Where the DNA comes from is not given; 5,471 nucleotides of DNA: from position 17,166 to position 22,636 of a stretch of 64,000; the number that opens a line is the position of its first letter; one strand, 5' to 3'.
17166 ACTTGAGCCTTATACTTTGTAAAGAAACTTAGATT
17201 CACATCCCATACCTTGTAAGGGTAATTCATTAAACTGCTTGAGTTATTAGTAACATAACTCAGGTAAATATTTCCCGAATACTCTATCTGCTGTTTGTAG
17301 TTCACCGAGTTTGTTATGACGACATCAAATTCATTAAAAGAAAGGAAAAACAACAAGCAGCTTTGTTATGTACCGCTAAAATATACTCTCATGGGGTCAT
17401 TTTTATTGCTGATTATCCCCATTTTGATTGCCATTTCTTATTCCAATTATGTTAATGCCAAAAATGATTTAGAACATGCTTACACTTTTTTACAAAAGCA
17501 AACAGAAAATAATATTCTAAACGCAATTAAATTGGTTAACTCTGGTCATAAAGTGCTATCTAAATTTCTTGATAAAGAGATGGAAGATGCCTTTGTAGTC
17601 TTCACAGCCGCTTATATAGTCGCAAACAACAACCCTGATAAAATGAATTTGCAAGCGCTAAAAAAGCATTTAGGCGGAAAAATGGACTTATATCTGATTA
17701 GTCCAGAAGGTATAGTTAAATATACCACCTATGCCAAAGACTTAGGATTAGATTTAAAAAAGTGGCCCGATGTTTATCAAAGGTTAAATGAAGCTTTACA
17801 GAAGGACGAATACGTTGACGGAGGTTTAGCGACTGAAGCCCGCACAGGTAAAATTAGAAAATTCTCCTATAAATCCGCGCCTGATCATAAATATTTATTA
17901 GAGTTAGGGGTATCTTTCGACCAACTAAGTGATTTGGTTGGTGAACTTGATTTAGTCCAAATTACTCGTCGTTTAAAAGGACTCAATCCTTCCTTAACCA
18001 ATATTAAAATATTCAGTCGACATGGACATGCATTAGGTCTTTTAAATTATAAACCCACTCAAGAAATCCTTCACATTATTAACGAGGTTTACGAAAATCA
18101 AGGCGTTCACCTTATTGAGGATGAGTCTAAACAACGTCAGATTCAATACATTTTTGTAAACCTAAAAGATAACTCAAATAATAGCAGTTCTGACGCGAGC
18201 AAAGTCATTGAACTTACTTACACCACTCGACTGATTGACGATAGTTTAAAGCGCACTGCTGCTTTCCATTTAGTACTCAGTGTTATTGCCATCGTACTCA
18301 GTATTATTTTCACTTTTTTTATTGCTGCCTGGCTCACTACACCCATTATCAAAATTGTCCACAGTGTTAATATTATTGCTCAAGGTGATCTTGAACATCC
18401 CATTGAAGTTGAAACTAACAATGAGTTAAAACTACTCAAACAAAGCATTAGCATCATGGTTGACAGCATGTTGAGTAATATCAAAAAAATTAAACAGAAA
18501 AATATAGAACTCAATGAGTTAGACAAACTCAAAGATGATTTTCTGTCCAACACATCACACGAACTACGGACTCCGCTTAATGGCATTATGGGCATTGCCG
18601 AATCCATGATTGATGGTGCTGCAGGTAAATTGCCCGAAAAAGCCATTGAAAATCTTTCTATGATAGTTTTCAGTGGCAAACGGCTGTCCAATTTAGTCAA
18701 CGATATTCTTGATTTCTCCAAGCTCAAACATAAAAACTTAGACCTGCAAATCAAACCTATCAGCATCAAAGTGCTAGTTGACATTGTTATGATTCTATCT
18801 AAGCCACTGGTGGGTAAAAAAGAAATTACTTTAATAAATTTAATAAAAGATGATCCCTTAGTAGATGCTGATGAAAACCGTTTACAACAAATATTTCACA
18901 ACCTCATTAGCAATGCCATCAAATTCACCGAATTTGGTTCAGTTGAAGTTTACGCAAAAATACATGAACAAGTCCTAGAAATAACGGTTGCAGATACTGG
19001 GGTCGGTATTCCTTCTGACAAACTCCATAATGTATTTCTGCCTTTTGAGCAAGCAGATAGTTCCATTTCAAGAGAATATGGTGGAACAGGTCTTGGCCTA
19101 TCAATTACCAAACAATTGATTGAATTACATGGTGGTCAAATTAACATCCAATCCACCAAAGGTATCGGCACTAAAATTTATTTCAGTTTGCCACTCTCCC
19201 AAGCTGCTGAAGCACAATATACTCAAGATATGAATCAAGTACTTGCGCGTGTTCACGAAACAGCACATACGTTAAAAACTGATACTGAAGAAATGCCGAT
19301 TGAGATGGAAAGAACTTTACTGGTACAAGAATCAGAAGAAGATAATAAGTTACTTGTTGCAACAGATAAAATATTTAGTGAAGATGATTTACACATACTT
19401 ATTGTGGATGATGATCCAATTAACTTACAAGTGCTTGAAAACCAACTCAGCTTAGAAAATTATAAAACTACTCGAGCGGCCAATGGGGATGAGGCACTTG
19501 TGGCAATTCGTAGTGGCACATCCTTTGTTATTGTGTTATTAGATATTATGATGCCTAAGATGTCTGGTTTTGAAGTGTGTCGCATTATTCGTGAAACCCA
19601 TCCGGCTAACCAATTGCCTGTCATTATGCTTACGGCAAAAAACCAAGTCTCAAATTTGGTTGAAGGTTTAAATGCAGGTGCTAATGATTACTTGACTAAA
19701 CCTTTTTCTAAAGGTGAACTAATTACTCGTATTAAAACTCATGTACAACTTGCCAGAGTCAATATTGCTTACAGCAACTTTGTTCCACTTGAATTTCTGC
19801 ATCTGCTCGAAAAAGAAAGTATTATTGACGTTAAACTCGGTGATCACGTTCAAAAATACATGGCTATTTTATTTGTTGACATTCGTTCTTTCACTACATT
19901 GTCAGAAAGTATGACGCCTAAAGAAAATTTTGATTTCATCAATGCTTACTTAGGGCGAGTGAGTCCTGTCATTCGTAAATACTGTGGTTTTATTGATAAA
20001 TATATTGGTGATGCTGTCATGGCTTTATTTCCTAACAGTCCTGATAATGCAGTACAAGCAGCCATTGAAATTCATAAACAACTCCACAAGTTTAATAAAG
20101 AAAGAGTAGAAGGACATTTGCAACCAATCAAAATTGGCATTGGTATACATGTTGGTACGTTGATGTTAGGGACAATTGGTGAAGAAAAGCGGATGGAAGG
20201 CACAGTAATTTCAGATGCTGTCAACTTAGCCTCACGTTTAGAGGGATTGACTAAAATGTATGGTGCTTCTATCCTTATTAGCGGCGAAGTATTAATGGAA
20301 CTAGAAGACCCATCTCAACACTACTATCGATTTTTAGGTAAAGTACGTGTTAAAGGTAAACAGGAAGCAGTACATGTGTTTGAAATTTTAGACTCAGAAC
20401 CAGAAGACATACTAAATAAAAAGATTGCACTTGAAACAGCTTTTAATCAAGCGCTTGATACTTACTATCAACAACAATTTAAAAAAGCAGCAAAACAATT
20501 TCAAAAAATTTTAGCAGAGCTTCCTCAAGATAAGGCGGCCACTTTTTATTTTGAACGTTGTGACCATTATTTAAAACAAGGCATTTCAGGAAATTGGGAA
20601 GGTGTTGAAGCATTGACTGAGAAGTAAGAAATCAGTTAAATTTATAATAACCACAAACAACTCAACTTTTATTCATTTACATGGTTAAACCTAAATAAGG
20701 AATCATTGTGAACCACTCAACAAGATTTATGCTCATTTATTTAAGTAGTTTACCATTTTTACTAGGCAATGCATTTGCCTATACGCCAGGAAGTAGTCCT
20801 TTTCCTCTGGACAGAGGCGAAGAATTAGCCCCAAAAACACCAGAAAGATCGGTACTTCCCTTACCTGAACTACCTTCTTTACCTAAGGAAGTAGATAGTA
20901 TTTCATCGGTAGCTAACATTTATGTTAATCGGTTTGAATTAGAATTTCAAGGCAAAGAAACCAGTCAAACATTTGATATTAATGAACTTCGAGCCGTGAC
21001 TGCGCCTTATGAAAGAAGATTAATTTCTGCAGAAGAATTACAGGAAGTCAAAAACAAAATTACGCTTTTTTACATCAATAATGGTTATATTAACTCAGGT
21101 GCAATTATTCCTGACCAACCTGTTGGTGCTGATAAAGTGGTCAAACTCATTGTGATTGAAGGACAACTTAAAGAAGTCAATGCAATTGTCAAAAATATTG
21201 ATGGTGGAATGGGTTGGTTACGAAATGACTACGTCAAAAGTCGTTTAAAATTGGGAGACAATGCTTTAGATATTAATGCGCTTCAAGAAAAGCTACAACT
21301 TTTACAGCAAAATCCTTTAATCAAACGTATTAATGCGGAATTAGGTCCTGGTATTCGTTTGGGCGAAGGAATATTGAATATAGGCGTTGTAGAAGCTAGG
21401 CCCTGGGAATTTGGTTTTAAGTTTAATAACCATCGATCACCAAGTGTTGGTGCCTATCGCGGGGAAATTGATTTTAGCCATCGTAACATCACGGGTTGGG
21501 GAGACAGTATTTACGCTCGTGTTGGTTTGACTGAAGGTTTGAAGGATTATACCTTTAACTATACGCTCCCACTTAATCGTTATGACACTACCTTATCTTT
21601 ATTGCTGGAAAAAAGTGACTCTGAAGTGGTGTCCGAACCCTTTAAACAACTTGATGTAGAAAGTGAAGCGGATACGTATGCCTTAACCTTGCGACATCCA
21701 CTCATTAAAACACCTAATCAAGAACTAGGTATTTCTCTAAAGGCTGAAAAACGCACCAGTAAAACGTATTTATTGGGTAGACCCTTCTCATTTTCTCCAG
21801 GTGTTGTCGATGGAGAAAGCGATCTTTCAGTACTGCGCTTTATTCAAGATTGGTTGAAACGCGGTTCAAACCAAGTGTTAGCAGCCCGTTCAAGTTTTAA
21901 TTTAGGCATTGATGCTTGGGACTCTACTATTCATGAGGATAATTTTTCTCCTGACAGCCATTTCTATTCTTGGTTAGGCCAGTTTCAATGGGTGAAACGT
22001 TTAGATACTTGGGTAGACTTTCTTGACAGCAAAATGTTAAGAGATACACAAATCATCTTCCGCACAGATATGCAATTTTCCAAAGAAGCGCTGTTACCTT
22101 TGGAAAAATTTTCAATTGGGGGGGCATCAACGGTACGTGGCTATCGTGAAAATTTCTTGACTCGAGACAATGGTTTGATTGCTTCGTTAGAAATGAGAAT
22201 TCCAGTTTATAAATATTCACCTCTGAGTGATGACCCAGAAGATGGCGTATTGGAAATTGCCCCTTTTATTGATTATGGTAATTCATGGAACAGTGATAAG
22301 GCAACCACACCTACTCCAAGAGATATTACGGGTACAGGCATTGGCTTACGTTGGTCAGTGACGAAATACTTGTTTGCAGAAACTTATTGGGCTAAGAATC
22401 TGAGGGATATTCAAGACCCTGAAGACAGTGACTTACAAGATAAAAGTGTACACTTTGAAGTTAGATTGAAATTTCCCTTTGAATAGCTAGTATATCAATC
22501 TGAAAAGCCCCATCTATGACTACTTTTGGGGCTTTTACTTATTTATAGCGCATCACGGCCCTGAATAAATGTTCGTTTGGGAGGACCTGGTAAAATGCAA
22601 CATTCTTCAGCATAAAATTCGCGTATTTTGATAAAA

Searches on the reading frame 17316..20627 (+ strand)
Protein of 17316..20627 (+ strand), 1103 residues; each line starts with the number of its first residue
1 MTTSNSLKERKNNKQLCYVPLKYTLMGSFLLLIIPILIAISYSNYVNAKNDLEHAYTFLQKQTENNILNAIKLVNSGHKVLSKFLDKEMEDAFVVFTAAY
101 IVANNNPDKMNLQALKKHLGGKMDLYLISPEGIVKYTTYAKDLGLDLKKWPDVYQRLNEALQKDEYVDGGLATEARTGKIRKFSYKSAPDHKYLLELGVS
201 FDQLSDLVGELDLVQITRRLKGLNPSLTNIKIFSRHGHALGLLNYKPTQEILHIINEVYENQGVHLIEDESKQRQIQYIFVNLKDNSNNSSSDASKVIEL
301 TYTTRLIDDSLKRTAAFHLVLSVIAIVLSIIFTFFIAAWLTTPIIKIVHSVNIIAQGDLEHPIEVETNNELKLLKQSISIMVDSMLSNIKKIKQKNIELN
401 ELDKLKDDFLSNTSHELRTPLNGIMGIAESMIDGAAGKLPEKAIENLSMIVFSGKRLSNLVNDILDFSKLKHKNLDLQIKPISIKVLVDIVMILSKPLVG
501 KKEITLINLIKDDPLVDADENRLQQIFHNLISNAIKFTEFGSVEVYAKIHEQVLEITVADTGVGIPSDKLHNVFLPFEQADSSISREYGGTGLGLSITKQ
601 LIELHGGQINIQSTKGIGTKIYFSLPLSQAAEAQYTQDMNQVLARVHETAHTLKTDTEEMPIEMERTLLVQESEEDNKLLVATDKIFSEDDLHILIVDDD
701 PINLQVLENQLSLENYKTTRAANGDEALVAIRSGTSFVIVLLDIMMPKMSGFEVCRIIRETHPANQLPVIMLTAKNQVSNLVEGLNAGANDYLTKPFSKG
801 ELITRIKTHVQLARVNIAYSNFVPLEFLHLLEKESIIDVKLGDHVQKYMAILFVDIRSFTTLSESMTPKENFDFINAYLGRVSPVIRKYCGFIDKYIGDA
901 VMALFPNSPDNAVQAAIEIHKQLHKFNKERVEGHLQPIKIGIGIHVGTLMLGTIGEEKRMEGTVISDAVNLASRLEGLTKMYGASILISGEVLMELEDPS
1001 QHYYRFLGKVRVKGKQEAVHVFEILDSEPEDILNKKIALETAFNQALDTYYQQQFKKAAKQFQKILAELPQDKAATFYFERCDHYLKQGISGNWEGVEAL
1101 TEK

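Call 77: search_protein_families(library=pfam, proteins=[window:17316-20627:+], max_evalue=0.001)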
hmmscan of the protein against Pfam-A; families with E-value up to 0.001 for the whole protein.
window:17316-20627:+ (1103 aa): 5 families
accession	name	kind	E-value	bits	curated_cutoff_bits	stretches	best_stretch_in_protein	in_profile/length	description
PF00072.30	Response_reg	-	6.8e-30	103.9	30.2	1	694-807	1-111/111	Response regulator receiver domain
PF02518.31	HATPase_c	-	2.8e-29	102.2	26.4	1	519-628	2-110/111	Histidine kinase-, DNA gyrase B-, and HSP90-like ATPase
PF00211.25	Guanylate_cyc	-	8.9e-18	65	21.9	1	849-1019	9-177/183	Adenylate and Guanylate cyclase catalytic domain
PF00512.31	HisKA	-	1.6e-17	63.8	26.9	1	406-471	2-64/66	His Kinase A (phospho-acceptor) domain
PF00672.30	HAMP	-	1.2e-07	32.4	25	1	335-384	1-50/53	HAMP domain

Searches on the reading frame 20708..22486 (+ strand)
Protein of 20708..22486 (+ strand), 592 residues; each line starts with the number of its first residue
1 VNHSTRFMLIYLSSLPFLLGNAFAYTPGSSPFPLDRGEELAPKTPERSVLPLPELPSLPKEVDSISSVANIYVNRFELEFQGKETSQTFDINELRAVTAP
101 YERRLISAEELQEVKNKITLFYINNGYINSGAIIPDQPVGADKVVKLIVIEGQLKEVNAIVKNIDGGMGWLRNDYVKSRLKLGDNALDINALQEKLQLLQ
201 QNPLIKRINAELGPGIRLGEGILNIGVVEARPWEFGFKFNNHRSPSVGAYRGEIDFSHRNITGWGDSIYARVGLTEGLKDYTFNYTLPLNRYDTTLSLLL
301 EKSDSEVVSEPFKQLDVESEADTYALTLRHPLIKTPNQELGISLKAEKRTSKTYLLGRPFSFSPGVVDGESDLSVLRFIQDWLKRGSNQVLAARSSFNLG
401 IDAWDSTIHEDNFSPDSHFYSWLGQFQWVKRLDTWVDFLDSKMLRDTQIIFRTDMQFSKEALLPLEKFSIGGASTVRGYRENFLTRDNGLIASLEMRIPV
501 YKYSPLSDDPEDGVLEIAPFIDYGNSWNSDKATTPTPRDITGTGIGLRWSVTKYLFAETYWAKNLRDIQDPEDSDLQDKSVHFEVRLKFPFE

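Call 77: search_protein_families(library=pfam, proteins=[window:20708-22486:+], max_evalue=0.001)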
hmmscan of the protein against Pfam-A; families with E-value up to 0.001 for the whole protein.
window:20708-22486:+ (592 aa): 3 families
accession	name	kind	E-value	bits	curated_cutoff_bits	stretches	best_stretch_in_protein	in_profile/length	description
PF03865.19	ShlB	-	3.2e-28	99.5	22.7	1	219-548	1-310/311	Haemolysin secretion/activation protein ShlB/FhaC/HecB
PF01103.29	Omp85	-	8.9e-15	55.4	24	1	260-550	1-292/325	Omp85 superfamily domain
PF08479.16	POTRA_2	-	1e-10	41.7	24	1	80-152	8-76/76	POTRA domain, ShlB-type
